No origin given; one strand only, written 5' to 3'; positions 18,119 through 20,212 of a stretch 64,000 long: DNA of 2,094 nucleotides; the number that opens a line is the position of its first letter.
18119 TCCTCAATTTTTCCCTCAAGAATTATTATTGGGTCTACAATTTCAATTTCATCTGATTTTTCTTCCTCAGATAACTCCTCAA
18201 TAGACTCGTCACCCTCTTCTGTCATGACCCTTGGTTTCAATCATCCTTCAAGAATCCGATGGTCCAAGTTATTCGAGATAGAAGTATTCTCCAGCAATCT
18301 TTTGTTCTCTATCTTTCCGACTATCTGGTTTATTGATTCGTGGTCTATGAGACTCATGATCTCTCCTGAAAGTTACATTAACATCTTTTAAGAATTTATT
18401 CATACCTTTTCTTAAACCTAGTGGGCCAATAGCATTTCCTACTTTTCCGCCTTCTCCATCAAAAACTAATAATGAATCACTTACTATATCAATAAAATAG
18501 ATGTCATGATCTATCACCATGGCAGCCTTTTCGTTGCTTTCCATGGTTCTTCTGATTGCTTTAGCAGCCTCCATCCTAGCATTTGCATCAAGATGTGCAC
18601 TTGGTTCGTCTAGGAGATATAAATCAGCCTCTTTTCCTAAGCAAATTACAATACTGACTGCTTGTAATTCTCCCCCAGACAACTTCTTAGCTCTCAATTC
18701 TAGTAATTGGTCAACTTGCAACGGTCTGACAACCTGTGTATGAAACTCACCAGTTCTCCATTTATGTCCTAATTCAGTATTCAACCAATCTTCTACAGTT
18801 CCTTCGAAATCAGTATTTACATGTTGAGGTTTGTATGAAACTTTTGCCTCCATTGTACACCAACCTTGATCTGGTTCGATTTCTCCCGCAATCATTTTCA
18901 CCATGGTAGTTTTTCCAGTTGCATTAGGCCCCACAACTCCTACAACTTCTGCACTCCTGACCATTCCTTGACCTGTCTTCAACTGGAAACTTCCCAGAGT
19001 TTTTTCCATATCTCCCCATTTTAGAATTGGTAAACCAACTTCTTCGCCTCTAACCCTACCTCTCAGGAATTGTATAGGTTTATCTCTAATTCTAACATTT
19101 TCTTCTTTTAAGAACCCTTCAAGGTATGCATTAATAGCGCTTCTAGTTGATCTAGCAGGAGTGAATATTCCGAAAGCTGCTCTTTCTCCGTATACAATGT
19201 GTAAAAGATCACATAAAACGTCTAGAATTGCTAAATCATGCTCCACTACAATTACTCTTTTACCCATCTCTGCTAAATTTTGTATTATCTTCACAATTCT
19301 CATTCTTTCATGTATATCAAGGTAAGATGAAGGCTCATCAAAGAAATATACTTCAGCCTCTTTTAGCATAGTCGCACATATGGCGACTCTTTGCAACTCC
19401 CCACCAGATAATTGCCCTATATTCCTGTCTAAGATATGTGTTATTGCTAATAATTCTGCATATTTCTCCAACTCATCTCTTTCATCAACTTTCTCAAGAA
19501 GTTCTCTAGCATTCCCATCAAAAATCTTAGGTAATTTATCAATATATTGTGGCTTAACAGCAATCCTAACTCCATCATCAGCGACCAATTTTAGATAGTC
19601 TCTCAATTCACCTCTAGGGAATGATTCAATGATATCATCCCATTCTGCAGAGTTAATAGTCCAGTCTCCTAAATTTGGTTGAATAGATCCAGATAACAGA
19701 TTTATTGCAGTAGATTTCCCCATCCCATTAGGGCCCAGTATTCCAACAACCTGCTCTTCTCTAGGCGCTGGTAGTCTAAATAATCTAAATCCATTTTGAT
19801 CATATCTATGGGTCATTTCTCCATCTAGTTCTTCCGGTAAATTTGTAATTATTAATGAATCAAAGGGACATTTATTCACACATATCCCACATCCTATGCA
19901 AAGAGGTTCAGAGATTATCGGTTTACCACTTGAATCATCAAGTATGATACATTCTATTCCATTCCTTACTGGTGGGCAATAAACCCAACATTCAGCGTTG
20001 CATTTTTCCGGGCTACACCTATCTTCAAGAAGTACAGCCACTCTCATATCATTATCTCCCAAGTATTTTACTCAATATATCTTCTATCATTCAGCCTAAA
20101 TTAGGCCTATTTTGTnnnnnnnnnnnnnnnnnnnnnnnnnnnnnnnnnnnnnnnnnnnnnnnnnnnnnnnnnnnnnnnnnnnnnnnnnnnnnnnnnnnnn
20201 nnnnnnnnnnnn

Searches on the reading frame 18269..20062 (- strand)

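Call 3: search_protein_families(library=pfam, proteins=[window:18269-20062:-], max_evalue=0.01)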
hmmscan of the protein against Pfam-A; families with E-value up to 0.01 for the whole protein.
window:18269-20062:- (597 aa): 23 families
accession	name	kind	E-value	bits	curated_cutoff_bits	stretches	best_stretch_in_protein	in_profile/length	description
PF00005.33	ABC_tran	-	5.2e-40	137.6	25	2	102-245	10-136/137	ABC transporter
PF02463.25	SMC_N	-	2.2e-13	50.6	40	2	97-281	18-203/220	RecF/RecN/SMC N terminal domain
PF13304.12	AAA_21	-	5.9e-12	46.7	27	1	190-281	210-304/304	AAA domain, putative AbiEii toxin, Type IV TA system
PF04068.21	Fer4_RLI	-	1e-07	32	23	1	6-35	1-33/35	Possible Fer4-like domain in RNase L inhibitor, RLI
PF13191.12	AAA_16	-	5.8e-06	27.3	32.6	0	100-157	22-83/167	AAA ATPase domain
PF00037.32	Fer4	-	2e-05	24.7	21.1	1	49-69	2-22/24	4Fe-4S binding domain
PF13476.12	AAA_23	-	2.3e-05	25.5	27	0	103-200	19-123/201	AAA domain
PF00004.35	AAA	-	8.6e-05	23.4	21.2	0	376-396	3-23/131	ATPase family associated with various cellular activities (AAA)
PF03215.21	Rad17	-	0.00016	22.1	23.8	0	101-135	43-77/186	Rad17 P-loop domain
PF12837.12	Fer4_6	-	0.00037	20.8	25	1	48-68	2-22/24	4Fe-4S binding domain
PF14697.11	Fer4_21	-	0.00074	20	35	1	20-69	10-55/59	4Fe-4S dicluster domain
PF12797.12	Fer4_2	-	0.00099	19.4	24.5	1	47-67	2-22/22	4Fe-4S binding domain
PF13237.11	Fer4_10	-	0.0011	19.2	25.5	1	48-71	2-22/53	4Fe-4S dicluster domain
PF20720.3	nSTAND3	-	0.0011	19.1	27.2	0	367-397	13-43/155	Novel STAND NTPase 3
PF25199.1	nSTAND_NTPase5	-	0.0022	18.2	34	0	98-120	36-58/145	Novel STAND NTPase 5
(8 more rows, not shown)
